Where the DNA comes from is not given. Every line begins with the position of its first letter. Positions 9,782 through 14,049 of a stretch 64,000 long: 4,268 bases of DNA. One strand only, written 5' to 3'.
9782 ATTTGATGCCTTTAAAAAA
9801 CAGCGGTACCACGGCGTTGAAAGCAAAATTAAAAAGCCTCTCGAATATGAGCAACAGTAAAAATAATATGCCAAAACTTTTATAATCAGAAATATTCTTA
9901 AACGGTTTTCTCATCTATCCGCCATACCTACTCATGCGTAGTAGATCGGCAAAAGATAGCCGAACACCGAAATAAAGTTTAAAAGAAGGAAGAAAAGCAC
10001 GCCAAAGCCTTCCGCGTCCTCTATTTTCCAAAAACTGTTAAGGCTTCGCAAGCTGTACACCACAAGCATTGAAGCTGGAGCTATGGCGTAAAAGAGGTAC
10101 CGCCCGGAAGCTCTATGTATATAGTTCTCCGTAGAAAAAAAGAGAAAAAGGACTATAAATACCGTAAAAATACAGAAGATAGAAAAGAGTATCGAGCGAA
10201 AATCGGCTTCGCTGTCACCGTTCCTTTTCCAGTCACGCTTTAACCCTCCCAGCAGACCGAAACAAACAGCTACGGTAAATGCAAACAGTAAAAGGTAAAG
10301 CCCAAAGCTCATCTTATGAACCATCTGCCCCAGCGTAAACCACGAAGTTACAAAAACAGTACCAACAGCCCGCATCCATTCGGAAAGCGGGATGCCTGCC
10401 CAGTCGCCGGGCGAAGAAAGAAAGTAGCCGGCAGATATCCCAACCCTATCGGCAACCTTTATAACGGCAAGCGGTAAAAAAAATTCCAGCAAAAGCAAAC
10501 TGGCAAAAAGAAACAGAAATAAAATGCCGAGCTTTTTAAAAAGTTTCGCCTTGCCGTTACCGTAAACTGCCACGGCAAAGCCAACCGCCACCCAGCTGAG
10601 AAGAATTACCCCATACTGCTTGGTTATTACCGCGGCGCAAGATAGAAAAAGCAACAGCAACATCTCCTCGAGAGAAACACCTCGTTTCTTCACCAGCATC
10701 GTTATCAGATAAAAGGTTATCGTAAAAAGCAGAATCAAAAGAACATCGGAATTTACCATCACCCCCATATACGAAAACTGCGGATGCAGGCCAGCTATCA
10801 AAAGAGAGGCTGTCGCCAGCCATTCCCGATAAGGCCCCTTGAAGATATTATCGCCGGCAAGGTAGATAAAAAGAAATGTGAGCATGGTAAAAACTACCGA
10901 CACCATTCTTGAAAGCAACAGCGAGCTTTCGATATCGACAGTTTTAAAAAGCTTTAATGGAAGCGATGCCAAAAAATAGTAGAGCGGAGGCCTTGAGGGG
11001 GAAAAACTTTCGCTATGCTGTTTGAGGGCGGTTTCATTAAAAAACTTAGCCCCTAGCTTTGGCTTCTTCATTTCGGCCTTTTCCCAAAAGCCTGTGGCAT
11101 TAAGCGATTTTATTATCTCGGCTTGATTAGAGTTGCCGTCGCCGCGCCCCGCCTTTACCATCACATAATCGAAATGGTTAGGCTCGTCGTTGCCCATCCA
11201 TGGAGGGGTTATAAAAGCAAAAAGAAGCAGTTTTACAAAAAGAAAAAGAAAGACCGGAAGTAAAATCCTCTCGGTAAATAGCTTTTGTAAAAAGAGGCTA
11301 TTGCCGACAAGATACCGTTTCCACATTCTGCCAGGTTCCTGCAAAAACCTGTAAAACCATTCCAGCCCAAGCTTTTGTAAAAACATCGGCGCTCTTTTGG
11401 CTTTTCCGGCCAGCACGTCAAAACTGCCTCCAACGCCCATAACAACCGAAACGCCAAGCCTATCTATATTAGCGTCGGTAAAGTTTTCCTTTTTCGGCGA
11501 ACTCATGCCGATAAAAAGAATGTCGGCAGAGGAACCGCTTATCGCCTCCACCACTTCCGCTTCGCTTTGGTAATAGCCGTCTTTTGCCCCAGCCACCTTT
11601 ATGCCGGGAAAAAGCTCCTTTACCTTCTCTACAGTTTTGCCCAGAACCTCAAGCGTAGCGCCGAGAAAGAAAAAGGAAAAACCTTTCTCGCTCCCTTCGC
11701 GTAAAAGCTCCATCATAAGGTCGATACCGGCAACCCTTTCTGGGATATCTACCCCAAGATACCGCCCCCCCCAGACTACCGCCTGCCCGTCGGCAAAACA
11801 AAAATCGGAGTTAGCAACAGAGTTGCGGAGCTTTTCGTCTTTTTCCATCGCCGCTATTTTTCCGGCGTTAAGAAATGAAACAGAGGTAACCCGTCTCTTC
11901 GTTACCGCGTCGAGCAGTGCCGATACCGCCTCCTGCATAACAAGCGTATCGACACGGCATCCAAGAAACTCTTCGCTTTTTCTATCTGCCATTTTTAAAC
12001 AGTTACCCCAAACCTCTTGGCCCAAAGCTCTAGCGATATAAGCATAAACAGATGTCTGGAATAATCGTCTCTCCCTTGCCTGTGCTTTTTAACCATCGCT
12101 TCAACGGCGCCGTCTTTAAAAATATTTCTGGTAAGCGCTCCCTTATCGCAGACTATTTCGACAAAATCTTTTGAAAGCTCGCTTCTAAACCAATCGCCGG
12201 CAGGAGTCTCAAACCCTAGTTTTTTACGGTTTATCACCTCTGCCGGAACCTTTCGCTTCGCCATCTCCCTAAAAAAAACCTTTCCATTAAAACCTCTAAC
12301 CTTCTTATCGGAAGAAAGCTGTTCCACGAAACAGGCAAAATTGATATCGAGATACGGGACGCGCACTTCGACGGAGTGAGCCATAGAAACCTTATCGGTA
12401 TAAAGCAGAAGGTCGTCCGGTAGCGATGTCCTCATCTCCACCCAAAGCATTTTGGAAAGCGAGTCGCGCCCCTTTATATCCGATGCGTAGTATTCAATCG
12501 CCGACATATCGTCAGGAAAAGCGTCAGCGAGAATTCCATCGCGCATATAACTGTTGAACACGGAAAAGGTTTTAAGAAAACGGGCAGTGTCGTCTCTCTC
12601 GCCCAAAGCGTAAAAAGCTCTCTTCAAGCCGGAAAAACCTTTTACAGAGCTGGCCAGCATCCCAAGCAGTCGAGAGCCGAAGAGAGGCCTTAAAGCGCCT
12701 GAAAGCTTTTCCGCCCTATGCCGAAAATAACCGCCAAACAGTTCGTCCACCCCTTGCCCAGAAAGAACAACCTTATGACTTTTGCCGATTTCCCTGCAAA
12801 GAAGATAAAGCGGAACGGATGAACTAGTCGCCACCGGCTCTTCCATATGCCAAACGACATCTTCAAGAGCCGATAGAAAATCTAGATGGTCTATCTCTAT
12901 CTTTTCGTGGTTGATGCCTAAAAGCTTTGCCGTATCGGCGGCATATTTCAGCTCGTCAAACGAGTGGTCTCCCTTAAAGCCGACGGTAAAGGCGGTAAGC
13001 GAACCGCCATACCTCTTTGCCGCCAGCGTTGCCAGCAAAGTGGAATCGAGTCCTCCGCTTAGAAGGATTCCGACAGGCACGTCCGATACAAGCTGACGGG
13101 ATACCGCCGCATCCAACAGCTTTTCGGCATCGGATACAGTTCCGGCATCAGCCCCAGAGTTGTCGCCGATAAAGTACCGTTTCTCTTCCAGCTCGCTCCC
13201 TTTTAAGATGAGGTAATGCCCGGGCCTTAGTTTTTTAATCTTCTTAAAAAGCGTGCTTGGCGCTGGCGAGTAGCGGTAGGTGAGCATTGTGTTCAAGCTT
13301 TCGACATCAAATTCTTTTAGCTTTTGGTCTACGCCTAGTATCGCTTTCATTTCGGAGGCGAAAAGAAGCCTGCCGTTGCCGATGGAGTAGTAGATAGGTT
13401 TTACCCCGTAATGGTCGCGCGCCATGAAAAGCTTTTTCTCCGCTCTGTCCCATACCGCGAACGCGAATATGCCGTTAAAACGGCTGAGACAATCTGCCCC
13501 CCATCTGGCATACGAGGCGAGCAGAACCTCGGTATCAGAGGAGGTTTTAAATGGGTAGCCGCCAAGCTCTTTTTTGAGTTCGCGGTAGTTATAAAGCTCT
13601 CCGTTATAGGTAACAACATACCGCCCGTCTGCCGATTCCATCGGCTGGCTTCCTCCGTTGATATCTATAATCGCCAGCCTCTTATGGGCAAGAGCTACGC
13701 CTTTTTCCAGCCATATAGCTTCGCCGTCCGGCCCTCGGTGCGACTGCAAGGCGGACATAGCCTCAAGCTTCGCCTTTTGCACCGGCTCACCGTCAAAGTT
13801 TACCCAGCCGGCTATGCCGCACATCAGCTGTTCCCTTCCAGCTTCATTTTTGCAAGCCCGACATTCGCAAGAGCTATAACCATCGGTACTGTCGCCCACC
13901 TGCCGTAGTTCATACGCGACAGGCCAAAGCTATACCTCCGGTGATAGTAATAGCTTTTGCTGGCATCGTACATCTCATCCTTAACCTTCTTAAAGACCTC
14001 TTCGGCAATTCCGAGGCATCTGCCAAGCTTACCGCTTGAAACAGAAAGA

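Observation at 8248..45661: Six same-orientation copies of a ~130 bp MITE/REP-like element with 12-bp terminal inverted repeats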

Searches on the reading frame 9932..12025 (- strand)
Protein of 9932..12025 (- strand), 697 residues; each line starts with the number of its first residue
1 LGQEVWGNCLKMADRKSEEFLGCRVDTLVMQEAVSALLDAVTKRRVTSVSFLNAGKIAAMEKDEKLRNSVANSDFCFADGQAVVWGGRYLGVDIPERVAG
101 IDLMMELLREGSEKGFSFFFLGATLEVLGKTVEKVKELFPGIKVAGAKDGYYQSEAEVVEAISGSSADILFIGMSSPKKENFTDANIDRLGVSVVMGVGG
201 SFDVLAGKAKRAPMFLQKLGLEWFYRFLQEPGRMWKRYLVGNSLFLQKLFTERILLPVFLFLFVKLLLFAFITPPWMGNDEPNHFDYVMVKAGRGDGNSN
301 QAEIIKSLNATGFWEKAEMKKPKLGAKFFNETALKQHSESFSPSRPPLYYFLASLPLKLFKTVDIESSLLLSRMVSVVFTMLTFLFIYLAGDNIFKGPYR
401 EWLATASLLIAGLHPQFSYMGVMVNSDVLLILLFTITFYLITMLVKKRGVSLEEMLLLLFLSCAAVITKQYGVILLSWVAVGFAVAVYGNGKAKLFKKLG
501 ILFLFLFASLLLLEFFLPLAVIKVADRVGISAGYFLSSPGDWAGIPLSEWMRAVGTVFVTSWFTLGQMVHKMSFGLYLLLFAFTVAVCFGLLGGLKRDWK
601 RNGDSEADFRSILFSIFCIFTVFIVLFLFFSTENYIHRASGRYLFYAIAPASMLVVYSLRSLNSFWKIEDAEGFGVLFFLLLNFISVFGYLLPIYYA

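Call 25: search_protein_families(library=pfam, proteins=[window:9932-12025:-])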
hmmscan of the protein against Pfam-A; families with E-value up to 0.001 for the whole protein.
window:9932-12025:- (697 aa): 2 families
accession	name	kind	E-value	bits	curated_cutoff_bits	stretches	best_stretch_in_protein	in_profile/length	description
PF03808.19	Glyco_tran_WecG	-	2.6e-57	193.7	27.4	1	73-238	1-168/168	Glycosyl transferase WecG/TagA/CpsF family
PF13231.12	PMT_2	-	2.1e-07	31.7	26.1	1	345-507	2-149/160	Dolichyl-phosphate-mannose-protein mannosyltransferase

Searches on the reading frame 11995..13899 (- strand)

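Call 25: search_protein_families(library=pfam, proteins=[window:11995-13899:-])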
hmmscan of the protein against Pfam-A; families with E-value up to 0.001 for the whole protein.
window:11995-13899:- (634 aa): 7 families
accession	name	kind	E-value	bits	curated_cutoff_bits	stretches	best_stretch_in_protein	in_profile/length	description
PF00733.27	Asn_synthase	-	2.3e-89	300.9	21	1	259-627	3-353/354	Asparagine synthase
PF13537.11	GATase_7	-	4.3e-46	156.4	25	1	72-188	1-122/123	Glutamine amidotransferase domain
PF13522.11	GATase_6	-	1.5e-44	151.6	27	1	57-183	1-130/130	Glutamine amidotransferase domain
PF06508.19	QueC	-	1e-05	25.6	22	1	278-342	4-66/210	Queuosine biosynthesis protein QueC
PF24167.1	DUF7411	-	3e-05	24.1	28.7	1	276-339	3-61/194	Family of unknown function (DUF7411)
PF12481.13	DUF3700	-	7.3e-05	22.8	27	1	98-187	81-176/228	Aluminium induced protein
PF02540.23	NAD_synthase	-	0.00014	21.6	21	1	256-339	3-84/242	NAD synthase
